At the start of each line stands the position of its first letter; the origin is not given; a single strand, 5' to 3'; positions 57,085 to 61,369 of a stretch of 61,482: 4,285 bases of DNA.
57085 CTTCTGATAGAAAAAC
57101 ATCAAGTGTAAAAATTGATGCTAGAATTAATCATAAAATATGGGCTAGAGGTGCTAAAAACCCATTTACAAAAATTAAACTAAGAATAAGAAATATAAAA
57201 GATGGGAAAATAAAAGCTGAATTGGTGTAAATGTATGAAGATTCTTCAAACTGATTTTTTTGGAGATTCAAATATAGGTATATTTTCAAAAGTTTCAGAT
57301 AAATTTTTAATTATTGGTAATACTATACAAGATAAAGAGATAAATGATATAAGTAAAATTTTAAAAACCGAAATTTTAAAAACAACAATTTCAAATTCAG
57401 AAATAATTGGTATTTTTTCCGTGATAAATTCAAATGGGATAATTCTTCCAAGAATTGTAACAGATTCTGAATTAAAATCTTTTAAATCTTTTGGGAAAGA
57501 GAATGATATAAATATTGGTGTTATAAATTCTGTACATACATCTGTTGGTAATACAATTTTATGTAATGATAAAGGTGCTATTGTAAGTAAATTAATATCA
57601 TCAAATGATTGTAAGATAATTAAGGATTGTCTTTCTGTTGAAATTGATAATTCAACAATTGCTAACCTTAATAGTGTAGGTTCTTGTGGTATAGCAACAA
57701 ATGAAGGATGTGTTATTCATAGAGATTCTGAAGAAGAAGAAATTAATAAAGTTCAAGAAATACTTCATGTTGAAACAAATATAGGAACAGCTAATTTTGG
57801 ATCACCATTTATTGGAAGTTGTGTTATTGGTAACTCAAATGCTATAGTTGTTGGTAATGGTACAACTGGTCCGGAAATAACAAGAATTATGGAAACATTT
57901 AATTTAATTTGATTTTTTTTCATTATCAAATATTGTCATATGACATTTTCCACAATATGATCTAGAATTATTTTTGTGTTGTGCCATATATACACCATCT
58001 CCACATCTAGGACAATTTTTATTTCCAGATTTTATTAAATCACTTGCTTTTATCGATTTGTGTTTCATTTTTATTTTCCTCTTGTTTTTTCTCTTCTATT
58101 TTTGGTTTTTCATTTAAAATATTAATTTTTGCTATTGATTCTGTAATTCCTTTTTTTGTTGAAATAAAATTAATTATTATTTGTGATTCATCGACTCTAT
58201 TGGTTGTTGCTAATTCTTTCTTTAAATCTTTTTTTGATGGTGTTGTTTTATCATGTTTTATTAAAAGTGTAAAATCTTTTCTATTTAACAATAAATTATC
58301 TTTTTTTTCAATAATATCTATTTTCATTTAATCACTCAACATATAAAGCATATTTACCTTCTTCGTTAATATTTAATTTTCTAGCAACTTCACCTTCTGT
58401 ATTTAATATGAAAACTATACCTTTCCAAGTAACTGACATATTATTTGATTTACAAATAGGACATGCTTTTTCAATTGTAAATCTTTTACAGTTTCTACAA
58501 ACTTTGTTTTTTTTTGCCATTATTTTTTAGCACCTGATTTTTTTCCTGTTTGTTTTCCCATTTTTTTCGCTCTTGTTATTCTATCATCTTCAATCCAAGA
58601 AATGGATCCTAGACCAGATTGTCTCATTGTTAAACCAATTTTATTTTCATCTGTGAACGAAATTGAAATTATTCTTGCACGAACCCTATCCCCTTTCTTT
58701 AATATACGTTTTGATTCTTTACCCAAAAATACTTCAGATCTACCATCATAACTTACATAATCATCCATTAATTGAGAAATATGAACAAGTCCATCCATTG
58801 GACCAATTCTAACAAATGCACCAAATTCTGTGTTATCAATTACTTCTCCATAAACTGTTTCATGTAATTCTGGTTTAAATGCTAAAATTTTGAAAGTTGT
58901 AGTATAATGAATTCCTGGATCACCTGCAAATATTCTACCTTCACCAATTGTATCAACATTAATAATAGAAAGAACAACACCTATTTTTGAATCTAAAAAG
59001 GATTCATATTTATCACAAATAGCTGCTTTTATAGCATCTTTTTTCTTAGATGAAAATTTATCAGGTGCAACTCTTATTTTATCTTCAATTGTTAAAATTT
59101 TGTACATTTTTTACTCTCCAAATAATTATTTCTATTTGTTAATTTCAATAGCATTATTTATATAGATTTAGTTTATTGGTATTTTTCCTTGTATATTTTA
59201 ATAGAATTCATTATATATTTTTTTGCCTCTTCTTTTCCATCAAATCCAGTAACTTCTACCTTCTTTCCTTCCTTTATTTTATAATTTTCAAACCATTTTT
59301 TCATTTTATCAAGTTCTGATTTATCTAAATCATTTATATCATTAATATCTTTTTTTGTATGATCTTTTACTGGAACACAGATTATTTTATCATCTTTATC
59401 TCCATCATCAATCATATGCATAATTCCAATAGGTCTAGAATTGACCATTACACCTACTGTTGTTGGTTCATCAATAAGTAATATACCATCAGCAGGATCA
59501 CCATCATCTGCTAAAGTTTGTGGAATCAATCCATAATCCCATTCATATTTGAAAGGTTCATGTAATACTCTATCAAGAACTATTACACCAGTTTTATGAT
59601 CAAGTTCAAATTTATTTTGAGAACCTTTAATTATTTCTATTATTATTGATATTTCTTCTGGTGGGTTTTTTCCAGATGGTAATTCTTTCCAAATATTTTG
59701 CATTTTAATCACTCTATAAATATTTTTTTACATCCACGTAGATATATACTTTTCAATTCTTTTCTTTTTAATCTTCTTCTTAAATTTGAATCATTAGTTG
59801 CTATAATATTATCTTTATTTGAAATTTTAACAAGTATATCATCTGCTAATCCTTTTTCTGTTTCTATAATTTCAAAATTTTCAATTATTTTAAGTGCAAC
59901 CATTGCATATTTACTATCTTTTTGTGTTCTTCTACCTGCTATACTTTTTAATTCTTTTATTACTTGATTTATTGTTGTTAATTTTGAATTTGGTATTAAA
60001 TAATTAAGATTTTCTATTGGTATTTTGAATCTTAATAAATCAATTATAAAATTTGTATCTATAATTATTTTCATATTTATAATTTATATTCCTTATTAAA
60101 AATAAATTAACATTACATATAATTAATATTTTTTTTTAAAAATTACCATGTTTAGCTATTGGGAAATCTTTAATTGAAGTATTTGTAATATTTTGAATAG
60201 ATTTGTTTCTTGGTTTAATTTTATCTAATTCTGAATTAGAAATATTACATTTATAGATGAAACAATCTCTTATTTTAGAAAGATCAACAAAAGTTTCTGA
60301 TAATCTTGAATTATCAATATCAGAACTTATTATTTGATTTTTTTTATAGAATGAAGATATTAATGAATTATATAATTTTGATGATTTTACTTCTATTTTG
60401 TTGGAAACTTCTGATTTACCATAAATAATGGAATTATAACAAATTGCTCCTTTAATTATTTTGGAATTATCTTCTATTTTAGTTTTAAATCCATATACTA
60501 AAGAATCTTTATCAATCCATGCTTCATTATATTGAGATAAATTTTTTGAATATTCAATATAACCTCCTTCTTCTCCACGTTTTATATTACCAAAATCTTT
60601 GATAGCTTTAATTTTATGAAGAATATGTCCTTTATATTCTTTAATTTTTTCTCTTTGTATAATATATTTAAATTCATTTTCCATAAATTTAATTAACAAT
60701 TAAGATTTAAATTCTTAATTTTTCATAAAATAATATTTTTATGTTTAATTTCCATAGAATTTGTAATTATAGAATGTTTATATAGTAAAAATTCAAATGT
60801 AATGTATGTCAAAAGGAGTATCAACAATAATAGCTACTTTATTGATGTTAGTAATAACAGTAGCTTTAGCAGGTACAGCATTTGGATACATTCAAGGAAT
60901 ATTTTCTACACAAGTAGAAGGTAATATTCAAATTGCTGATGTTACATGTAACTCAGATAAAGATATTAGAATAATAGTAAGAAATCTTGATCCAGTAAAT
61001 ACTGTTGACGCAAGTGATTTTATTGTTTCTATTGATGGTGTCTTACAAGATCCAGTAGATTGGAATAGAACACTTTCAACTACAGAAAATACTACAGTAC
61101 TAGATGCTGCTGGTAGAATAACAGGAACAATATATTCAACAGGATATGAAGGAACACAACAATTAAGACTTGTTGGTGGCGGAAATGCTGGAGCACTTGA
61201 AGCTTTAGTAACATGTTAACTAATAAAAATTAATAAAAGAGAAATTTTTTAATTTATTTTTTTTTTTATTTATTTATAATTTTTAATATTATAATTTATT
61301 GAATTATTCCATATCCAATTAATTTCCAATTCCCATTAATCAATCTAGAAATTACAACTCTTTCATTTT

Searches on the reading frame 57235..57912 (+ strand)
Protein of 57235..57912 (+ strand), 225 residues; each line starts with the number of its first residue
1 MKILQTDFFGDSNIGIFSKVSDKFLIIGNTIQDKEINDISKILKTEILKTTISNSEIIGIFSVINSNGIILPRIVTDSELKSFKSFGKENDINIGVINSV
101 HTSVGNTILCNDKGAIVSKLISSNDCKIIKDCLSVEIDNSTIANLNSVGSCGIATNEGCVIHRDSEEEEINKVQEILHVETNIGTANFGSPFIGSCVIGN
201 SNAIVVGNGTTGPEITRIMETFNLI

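Call 20: search_protein_families(library=pfam, proteins=[window:57235-57912:+], max_evalue=0.1)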
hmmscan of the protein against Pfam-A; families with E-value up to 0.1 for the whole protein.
window:57235-57912:+ (225 aa): 1 family
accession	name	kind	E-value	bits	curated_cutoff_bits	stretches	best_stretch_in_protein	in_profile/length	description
PF01912.23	eIF-6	-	1.8e-58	197.7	25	1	6-203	2-196/197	eIF-6 family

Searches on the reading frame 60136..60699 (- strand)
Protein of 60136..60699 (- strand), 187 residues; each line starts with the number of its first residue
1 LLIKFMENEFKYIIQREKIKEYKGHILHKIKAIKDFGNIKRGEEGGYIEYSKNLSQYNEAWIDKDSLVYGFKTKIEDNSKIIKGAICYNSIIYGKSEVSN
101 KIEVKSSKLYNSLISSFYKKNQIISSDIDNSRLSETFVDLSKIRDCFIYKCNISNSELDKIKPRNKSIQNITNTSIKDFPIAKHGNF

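Call 36: search_protein_families(library=ncbifam, proteins=[window:60136-60699:-], max_evalue=0.1)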
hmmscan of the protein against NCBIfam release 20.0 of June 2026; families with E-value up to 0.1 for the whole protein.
window:60136-60699:- (187 aa): 1 family
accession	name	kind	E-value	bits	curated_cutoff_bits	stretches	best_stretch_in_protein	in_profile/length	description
NF040481.1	YdcK_fam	equivalog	2.8e-11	42.9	350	1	14-106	15-100/326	YdcK family protein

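Call 37: search_protein_families(library=pfam, proteins=[window:60136-60699:-], max_evalue=0.1)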
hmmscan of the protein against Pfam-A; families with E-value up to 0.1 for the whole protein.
window:60136-60699:- (187 aa): 0 families

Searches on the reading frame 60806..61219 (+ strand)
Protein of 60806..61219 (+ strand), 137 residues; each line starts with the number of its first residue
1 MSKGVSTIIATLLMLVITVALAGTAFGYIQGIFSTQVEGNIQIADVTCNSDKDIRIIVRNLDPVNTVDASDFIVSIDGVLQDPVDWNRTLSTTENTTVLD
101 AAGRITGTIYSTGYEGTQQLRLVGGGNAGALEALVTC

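Call 20: search_protein_families(library=pfam, proteins=[window:60806-61219:+], max_evalue=0.1)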
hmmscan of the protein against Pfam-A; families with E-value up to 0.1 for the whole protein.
window:60806-61219:+ (137 aa): 1 family
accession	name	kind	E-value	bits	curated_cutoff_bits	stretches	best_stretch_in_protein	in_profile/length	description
PF07790.16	Pilin_N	-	4.2e-05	24.8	25.2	1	3-65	1-65/78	Archaeal Type IV pilin, N-terminal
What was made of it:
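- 60806..61219 (+): Stand-alone PilA-type archaeal type IV pilin (137 aa, MSKG|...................). It is the probable major pilin of this machine and is supplied in trans. It lies outside the finding's coordinates. Pilin_N scores 24.8 against 25.2 (call 20).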

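Call 36: search_protein_families(library=ncbifam, proteins=[window:60806-61219:+], max_evalue=0.1)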
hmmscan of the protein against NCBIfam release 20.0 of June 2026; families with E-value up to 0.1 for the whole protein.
window:60806-61219:+ (137 aa): 3 families
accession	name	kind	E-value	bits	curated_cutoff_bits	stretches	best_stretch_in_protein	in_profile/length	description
TIGR02537.2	arch_flag_Nterm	domain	4.2e-09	35.7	20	1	1-32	1-32/33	archaellin/type IV pilin N-terminal domain-containing protein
NF046073.1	UpsA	equivalog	1.2e-08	35.2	130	1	3-44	2-46/136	pilin subunit UpsA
NF046074.1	UpsB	equivalog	0.0041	17.2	70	1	3-57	1-56/126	pilin subunit UpsB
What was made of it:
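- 60806..61219 (+): TIGR02537 scores 35.7 bits against a cutoff of 20, and the N-terminus is UpsA-like (call 36).
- On Type IV filament superfamily (archaeal type IV pilus): The 60806 protein passes TIGR02537 (35.7 against 20; call 36).
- The 60806 protein passes the TIGR02537 cutoff: call 36.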
